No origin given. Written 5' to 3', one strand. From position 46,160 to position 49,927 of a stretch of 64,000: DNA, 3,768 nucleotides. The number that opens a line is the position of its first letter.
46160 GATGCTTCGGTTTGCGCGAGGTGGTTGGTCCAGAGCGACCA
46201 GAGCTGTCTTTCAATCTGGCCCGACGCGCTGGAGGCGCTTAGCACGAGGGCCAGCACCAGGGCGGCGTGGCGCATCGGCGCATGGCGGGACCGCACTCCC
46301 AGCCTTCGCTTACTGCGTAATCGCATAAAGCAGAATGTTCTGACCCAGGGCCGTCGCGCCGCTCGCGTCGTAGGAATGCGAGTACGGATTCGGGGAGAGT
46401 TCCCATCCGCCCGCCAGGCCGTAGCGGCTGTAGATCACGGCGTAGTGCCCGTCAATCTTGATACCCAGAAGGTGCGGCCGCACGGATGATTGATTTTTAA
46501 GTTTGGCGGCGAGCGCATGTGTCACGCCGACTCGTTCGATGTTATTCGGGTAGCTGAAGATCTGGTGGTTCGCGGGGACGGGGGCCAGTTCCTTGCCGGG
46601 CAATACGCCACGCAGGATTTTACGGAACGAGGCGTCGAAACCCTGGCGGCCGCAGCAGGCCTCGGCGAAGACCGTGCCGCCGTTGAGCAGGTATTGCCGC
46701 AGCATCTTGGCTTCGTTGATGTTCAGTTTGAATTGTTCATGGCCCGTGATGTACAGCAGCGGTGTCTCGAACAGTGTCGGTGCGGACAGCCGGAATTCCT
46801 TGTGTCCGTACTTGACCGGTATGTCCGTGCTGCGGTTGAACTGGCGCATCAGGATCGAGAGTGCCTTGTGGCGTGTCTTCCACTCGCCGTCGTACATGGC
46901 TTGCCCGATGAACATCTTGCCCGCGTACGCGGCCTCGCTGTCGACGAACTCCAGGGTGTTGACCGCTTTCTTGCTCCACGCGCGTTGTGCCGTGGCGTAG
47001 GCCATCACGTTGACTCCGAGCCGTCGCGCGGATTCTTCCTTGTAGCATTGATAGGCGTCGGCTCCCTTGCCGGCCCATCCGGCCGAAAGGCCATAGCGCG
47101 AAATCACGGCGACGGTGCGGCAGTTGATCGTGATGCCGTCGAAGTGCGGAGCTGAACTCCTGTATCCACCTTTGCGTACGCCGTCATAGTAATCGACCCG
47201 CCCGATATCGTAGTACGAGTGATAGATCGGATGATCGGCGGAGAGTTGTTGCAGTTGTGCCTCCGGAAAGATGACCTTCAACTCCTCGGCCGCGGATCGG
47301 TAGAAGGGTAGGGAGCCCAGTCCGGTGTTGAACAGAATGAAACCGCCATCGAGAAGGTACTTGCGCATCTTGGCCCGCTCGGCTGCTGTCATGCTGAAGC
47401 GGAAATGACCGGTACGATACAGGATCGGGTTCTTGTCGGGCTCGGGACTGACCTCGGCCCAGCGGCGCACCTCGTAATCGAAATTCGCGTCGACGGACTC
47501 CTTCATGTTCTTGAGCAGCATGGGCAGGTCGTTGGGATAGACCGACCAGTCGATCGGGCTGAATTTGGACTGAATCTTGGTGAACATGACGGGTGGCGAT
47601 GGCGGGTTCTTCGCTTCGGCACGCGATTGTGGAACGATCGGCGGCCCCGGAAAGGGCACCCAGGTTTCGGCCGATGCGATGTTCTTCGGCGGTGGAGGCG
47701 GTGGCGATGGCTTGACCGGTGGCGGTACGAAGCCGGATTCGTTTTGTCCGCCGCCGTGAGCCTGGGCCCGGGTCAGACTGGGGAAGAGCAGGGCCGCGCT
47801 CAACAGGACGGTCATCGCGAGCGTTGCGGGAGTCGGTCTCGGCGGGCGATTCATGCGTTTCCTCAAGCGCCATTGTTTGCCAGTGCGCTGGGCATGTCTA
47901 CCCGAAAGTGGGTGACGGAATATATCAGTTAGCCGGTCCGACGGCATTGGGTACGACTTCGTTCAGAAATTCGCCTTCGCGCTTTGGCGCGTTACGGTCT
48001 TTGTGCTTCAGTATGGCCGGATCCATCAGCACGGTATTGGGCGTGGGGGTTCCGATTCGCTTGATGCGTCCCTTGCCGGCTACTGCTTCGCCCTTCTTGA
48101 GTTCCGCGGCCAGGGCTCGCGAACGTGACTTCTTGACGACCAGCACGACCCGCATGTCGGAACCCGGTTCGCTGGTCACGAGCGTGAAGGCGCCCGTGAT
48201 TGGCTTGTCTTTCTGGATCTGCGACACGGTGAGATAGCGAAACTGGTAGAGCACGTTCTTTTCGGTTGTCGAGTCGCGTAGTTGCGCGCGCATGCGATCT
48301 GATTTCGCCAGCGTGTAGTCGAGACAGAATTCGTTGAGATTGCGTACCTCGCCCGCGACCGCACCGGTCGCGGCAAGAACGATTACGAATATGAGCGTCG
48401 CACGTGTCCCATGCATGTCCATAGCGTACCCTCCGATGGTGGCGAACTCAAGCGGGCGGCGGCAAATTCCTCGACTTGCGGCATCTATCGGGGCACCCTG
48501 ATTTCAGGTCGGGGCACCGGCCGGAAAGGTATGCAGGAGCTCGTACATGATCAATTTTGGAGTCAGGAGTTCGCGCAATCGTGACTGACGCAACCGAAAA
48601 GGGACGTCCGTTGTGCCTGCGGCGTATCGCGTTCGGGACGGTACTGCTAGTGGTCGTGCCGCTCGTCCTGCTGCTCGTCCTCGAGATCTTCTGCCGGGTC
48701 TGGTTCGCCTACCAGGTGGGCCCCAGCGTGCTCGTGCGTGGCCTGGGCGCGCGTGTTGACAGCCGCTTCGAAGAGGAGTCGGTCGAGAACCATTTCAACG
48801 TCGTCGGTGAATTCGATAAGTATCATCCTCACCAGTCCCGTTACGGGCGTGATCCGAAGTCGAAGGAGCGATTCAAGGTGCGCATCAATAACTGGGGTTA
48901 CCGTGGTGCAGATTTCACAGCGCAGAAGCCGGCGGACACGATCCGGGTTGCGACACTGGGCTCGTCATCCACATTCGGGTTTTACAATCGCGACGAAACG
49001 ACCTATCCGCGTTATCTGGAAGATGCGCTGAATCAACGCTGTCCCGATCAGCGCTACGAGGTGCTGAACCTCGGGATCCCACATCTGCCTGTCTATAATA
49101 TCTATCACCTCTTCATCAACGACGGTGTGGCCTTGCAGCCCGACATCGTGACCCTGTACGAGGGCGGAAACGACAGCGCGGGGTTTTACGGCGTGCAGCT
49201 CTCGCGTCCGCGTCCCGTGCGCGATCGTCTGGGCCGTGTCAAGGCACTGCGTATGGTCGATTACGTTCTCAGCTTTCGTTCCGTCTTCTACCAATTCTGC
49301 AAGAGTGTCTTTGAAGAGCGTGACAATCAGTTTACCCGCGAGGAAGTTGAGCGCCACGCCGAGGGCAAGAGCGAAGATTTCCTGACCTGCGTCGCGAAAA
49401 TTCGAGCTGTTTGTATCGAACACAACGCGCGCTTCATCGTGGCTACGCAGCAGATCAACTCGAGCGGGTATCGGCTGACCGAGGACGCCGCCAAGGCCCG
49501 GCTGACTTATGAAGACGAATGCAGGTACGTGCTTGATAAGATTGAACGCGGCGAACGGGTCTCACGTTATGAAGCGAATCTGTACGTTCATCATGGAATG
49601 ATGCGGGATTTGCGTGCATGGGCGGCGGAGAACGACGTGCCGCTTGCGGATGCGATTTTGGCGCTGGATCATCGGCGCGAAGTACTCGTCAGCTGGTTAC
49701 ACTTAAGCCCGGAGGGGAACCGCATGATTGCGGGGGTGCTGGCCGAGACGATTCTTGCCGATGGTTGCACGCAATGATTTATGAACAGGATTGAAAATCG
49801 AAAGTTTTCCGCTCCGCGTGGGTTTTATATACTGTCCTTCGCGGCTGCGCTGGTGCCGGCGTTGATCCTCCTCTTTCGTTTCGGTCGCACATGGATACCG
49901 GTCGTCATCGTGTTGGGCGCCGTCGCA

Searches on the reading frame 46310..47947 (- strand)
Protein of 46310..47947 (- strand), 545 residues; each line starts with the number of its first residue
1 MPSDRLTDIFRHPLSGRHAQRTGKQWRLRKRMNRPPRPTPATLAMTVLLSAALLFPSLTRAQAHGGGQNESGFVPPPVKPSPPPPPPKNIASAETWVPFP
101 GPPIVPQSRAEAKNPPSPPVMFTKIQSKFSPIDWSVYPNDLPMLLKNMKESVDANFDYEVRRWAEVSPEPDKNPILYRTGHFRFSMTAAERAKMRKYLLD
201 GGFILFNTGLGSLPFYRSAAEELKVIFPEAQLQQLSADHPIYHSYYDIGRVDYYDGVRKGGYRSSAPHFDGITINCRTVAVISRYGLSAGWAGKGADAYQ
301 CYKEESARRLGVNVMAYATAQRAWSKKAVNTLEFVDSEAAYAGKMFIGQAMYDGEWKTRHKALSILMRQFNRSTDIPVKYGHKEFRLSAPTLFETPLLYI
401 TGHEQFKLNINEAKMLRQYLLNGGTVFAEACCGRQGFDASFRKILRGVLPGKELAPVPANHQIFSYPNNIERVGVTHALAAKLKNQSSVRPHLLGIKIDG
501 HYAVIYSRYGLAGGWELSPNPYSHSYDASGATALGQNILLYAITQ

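Call 41: search_protein_families(library=pfam, proteins=[window:46310-47947:-], max_evalue=0.00001)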
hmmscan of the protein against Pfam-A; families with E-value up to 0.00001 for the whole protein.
window:46310-47947:- (545 aa): 1 family
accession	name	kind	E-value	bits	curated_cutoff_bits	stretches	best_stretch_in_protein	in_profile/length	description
PF13709.12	DUF4159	-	2.6e-66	223.4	25.9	2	352-542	7-201/202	Domain of unknown function (DUF4159)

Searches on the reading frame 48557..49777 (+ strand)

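Call 41: search_protein_families(library=pfam, proteins=[window:48557-49777:+], max_evalue=0.00001)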
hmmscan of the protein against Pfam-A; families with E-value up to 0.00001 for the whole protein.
window:48557-49777:+ (406 aa): 1 family
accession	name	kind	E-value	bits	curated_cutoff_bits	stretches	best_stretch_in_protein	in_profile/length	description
PF13472.12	Lipase_GDSL_2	-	1.6e-10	42.2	32.9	1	134-389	2-177/178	GDSL-like Lipase/Acylhydrolase family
